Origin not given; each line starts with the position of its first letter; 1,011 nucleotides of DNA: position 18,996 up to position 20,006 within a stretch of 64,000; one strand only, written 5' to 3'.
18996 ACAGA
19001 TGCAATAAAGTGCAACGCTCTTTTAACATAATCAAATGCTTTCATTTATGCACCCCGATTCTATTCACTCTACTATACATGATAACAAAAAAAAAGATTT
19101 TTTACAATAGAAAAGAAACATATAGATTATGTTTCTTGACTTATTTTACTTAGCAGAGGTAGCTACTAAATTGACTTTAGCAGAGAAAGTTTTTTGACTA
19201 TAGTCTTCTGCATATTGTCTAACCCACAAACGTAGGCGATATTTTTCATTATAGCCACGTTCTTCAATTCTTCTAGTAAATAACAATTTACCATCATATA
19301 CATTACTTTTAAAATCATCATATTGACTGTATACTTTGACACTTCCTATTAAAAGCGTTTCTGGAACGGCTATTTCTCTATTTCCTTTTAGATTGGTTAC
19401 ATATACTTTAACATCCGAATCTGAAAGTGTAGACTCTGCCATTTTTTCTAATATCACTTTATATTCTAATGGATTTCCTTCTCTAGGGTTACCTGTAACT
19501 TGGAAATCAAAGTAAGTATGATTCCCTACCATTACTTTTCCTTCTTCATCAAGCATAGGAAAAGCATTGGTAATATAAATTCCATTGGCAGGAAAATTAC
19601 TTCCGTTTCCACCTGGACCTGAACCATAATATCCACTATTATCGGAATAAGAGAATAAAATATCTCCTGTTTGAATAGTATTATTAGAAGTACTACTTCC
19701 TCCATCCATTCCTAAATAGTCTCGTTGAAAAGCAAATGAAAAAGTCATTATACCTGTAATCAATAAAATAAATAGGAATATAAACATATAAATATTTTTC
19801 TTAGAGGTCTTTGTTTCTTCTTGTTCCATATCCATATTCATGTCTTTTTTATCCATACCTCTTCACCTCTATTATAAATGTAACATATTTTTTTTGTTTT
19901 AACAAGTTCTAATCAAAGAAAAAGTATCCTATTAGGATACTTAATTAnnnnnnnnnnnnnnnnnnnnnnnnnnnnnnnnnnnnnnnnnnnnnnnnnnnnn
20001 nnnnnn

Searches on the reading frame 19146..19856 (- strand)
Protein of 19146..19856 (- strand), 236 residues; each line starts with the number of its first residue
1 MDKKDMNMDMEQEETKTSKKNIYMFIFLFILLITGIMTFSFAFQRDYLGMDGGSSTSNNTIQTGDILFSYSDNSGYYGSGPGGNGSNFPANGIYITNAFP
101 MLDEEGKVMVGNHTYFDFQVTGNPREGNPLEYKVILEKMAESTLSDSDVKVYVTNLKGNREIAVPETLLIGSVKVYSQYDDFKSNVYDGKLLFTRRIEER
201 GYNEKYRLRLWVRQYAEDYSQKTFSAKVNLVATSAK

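Call 5: search_protein_families(library=pfam, proteins=[window:19146-19856:-], max_evalue=0.1)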
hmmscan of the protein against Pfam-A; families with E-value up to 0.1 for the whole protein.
window:19146-19856:- (236 aa): 0 families

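Call 6: search_protein_families(library=ncbifam, proteins=[window:19146-19856:-], max_evalue=0.1)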
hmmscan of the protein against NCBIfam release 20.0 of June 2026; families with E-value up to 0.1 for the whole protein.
window:19146-19856:- (236 aa): 2 families
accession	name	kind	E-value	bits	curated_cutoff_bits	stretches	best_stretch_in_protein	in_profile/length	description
NF047981.1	RC1041_fam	subfamily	0.045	13.5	90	1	8-43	4-42/57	RC1041 family protein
TIGR03927.1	T7SS_EssA_Firm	equivalog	0.082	12.8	32.45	0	8-39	113-144/151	type VII secretion protein EssA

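Call 20: find_encoding_contigs(protein=window:19146-19856:-, flank=8000, max_places=10)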
Protein window:19146-19856:- (236 aa): 5 contigs read that carry it; 1 place shown.
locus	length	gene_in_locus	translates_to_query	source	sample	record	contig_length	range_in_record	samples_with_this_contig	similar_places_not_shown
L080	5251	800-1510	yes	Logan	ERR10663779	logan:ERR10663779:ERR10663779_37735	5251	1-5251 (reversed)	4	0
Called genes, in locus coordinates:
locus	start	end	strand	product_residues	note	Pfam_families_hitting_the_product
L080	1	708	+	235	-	?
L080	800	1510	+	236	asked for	-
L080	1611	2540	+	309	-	-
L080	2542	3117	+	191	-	-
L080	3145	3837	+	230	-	-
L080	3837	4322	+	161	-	-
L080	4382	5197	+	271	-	PF00398:RrnaAD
